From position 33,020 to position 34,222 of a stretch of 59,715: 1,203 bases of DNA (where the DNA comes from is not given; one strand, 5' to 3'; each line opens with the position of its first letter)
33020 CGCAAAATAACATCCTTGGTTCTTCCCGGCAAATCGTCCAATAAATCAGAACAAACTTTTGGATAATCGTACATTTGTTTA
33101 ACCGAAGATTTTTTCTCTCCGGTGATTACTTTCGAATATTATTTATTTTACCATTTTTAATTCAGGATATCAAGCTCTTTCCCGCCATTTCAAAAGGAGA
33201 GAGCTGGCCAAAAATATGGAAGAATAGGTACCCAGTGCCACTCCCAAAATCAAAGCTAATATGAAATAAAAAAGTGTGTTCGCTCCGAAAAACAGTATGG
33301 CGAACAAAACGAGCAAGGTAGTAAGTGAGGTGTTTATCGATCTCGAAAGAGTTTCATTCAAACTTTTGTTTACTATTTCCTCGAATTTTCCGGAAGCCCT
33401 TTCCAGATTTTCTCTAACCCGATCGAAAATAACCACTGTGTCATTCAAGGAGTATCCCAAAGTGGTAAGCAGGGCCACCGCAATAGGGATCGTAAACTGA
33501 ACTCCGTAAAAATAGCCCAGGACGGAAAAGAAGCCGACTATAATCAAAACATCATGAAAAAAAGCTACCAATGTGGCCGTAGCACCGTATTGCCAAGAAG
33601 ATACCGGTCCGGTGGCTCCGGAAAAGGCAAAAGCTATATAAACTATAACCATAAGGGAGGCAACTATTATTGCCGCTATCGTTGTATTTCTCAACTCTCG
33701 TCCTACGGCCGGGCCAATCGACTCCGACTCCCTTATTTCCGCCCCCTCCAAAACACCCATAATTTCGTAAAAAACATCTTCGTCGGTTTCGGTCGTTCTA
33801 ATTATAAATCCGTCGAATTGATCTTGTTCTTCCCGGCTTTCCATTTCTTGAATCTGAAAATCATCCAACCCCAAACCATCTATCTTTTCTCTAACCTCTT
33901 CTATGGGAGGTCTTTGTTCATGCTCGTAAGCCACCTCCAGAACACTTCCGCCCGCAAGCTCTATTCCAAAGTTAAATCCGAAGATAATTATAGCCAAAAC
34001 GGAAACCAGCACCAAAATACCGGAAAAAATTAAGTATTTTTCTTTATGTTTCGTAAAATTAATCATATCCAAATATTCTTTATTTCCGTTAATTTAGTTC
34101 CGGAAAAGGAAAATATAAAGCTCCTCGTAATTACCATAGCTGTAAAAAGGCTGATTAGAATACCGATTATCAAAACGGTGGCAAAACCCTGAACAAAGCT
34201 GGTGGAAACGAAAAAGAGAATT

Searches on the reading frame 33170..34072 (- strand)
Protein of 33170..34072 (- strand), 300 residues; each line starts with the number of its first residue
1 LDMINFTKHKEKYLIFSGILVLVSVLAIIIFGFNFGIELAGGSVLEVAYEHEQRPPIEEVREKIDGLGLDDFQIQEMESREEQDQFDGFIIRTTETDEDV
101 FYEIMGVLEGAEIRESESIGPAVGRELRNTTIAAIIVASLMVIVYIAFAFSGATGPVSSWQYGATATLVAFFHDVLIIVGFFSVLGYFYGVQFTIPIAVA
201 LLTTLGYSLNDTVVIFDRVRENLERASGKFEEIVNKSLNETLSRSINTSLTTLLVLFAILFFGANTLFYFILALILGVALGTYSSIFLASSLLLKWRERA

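Call 37: search_protein_families(library=pfam, proteins=[window:33170-34072:-], max_evalue=0.0001)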
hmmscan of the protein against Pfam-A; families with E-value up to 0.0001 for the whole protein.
window:33170-34072:- (300 aa): 2 families
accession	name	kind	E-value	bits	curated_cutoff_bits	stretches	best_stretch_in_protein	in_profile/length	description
PF02355.23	SecD_SecF_C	-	7.3e-53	179.2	20.5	1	111-298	13-188/189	Protein export membrane protein SecD/SecF, C-terminal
PF07549.19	Sec_GG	-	8.3e-07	28.8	20.3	1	27-50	2-25/28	SecD/SecF GG Motif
